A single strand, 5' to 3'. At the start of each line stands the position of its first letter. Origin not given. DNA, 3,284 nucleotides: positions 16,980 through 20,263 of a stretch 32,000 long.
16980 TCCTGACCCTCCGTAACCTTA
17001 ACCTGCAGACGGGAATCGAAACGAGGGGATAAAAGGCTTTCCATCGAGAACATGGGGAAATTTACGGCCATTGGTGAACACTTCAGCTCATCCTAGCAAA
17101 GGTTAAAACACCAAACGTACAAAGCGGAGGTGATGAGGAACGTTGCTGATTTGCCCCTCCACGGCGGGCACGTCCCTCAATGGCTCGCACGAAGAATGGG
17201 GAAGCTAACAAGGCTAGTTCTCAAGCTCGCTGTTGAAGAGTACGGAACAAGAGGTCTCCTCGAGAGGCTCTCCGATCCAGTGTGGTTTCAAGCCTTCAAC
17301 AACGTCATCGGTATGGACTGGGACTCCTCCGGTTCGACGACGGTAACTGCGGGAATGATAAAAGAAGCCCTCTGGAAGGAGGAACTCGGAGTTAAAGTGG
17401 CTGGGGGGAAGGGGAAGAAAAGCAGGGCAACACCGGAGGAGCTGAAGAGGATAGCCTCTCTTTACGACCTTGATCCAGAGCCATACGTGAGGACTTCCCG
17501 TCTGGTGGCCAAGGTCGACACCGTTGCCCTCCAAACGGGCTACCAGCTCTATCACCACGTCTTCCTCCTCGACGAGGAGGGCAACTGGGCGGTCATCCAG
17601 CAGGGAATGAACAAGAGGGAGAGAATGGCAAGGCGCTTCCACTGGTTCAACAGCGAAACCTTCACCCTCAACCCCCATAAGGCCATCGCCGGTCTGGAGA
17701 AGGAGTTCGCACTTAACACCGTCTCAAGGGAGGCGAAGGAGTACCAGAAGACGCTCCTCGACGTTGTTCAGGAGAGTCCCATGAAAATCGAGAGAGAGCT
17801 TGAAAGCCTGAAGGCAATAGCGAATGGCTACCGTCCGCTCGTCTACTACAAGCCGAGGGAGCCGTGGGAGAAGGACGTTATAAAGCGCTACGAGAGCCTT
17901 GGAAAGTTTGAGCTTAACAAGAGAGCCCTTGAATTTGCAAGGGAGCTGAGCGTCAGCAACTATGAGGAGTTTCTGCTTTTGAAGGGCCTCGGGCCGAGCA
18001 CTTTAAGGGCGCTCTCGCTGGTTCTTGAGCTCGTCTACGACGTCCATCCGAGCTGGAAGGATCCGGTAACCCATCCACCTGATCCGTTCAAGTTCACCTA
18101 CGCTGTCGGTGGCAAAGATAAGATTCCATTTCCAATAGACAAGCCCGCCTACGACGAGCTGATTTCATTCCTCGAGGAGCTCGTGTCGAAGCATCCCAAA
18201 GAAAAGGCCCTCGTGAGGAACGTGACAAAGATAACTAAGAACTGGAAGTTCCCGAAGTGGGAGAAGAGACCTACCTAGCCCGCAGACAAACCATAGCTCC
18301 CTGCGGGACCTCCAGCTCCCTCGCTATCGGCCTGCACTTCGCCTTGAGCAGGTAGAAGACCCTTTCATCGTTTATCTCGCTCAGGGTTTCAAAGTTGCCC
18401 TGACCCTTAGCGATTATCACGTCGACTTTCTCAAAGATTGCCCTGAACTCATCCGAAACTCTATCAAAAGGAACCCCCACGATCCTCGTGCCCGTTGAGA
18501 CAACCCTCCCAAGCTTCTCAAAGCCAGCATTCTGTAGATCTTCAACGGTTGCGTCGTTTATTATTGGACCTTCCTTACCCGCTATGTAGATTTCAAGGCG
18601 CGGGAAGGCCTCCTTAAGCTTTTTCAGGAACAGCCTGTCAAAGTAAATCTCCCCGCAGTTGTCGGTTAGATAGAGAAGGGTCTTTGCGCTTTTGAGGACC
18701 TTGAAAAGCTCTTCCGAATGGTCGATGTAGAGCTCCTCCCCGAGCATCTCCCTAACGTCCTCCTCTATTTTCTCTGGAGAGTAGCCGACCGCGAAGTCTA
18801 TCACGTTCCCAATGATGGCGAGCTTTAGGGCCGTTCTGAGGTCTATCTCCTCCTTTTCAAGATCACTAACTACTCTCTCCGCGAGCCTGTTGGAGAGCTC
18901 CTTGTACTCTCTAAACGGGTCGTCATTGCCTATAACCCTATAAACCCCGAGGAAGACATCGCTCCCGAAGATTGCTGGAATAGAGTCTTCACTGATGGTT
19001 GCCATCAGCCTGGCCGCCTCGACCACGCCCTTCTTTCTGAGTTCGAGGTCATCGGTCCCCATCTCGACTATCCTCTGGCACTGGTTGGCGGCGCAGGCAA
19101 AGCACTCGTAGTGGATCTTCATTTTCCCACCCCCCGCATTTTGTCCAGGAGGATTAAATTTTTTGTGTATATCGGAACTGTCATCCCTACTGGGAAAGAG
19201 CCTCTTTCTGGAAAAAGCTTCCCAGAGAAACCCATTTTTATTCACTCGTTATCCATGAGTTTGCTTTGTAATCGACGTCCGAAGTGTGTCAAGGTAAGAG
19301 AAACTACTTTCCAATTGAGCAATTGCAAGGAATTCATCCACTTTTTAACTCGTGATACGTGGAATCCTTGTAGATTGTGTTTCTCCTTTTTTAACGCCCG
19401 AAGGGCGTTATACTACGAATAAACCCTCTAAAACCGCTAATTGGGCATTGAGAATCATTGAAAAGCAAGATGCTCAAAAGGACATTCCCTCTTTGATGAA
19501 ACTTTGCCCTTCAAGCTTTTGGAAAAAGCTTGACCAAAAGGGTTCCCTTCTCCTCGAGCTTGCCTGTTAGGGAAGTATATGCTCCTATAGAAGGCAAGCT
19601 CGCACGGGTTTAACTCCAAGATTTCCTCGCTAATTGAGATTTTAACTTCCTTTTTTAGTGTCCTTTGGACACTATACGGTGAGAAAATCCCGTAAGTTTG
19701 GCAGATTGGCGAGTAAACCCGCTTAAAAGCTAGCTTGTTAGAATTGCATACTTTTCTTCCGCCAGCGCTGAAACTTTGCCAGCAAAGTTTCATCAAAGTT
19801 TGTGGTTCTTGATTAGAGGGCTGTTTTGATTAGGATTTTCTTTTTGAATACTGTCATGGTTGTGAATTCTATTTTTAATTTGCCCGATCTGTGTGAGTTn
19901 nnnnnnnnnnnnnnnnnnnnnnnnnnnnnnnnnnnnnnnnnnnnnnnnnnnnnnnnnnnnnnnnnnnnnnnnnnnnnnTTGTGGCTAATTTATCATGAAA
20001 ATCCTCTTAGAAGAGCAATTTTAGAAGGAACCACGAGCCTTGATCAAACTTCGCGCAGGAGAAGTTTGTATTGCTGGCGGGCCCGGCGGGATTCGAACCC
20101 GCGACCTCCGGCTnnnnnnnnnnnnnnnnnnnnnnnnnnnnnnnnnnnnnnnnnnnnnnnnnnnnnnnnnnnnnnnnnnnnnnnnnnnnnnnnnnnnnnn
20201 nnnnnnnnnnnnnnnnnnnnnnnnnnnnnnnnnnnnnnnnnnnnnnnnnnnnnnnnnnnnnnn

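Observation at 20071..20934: Integration junction: 49-nt tRNA-Arg(TCT) 3' fragment fused in frame to the catalytic part of an SSV-type ('suicidal') integrase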

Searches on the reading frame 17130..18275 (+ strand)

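Call 69: search_protein_families(library=pfam, proteins=[window:17130-18275:+], max_evalue=0.1)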
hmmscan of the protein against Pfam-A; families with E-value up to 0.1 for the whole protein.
window:17130-18275:+ (382 aa): 1 family
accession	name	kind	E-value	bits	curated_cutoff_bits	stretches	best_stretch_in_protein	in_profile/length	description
PF05559.16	DUF763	-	6.2e-124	413.8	35.5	1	5-336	2-319/319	Protein of unknown function (DUF763)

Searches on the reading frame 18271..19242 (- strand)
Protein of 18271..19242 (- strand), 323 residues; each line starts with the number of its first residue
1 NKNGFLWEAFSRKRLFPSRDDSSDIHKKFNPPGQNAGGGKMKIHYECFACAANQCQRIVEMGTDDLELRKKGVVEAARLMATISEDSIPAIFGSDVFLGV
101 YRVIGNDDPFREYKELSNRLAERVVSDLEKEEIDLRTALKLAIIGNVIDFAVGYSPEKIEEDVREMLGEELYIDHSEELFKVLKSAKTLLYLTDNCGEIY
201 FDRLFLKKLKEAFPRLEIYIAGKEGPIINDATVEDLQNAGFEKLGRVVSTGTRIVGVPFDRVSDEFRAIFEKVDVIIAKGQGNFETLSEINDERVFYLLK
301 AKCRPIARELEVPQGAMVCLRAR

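Call 69: search_protein_families(library=pfam, proteins=[window:18271-19242:-], max_evalue=0.1)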
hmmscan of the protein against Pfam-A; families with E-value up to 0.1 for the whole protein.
window:18271-19242:- (323 aa): 1 family
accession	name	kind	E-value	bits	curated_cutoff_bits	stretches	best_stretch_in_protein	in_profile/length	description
PF01937.24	ARMT1-like_dom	-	1.1e-76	258.4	25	1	43-318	1-311/311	Damage-control phosphatase ARMT1-like domain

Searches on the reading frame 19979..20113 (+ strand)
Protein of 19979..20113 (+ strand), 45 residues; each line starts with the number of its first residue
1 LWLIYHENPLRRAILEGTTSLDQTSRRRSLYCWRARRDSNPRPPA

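Call 76: find_encoding_contigs(protein=window:19979-20113:+, flank=10000, max_places=10)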
Protein seq(45 aa) (45 aa): no gene with exactly this product is on record in the collection.
